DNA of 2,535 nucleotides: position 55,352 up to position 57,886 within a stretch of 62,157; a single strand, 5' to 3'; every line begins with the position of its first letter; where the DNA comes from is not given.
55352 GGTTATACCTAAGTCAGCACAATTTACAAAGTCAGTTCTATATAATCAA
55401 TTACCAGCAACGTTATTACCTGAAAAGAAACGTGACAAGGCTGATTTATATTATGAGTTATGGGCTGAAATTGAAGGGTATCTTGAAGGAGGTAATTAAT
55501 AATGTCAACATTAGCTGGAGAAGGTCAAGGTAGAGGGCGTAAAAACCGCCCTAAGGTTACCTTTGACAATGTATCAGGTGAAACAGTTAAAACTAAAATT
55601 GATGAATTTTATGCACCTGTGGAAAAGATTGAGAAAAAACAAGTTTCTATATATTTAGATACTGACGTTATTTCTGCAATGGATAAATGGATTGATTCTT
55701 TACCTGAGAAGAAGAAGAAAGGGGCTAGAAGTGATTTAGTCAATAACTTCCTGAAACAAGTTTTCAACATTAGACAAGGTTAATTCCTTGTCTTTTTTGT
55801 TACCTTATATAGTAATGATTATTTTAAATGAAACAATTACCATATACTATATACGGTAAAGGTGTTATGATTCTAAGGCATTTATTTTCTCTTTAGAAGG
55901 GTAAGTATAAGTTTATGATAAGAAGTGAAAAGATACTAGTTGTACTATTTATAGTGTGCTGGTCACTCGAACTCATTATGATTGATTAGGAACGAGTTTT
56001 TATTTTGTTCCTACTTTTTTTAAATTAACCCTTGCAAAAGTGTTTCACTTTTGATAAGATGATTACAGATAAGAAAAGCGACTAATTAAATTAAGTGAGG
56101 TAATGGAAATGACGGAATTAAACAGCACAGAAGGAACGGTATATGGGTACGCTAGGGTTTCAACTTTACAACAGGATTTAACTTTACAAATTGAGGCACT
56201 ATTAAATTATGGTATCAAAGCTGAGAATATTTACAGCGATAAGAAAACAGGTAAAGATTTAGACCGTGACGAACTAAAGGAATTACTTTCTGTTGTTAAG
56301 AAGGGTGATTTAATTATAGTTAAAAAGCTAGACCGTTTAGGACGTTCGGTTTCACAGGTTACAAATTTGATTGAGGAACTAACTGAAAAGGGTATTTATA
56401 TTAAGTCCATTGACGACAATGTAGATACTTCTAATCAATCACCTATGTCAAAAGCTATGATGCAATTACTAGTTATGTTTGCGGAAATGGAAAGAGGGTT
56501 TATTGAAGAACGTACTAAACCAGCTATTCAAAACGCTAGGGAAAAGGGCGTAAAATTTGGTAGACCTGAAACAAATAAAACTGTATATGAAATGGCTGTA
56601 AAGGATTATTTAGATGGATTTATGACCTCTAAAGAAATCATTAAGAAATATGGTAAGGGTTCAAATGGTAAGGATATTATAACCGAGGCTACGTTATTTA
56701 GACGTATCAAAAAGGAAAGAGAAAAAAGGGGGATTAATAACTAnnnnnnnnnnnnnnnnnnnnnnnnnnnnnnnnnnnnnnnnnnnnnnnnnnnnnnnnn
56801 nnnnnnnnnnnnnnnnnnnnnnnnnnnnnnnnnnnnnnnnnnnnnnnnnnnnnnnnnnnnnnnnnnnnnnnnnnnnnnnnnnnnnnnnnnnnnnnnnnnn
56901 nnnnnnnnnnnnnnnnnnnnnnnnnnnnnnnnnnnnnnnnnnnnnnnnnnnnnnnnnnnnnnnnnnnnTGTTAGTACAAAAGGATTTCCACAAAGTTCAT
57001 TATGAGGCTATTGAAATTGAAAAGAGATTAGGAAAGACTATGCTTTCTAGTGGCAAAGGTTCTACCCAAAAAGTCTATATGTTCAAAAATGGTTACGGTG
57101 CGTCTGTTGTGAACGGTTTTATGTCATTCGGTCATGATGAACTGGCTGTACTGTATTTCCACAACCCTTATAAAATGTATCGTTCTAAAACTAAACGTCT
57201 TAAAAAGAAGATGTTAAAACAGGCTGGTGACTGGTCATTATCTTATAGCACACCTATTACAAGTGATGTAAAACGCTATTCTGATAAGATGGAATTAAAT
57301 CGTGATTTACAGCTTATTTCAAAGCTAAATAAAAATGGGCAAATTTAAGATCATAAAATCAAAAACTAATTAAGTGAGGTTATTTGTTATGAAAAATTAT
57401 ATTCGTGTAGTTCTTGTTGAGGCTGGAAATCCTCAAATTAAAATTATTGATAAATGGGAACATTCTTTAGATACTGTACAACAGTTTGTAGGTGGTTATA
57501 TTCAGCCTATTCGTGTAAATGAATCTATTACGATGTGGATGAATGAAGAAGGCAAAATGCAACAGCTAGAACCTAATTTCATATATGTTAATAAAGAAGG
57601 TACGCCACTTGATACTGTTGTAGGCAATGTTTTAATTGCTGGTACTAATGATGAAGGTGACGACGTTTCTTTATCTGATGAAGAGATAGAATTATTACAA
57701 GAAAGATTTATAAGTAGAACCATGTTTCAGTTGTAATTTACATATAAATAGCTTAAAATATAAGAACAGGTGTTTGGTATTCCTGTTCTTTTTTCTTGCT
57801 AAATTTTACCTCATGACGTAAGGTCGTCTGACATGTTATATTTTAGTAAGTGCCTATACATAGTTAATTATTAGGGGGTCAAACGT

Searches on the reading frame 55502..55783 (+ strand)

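Call 48: search_protein_families(library=pfam, proteins=[window:55502-55783:+], max_evalue=0.001)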
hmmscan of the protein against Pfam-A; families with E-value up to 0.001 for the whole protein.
window:55502-55783:+ (93 aa): 0 families

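Call 100: search_protein_families(library=pfam, proteins=[window:55502-55783:+], max_evalue=5)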
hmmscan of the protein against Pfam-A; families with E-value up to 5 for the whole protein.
window:55502-55783:+ (93 aa): 1 family
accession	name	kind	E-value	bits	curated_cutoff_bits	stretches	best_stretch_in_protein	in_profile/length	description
PF14384.12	BrnA_antitoxin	-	0.15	12.9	26.1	1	36-59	27-48/68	BrnA antitoxin of type II toxin-antitoxin system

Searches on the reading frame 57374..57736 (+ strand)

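Call 119: search_protein_families(library=pfam, proteins=[window:57374-57736:+], max_evalue=0.01)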
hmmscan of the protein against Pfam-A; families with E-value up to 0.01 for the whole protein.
window:57374-57736:+ (120 aa): 1 family
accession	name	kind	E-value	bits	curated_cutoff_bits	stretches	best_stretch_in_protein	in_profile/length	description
PF12957.13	DUF3846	-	9.4e-23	80.8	27.5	1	10-112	1-102/103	Domain of unknown function (DUF3846)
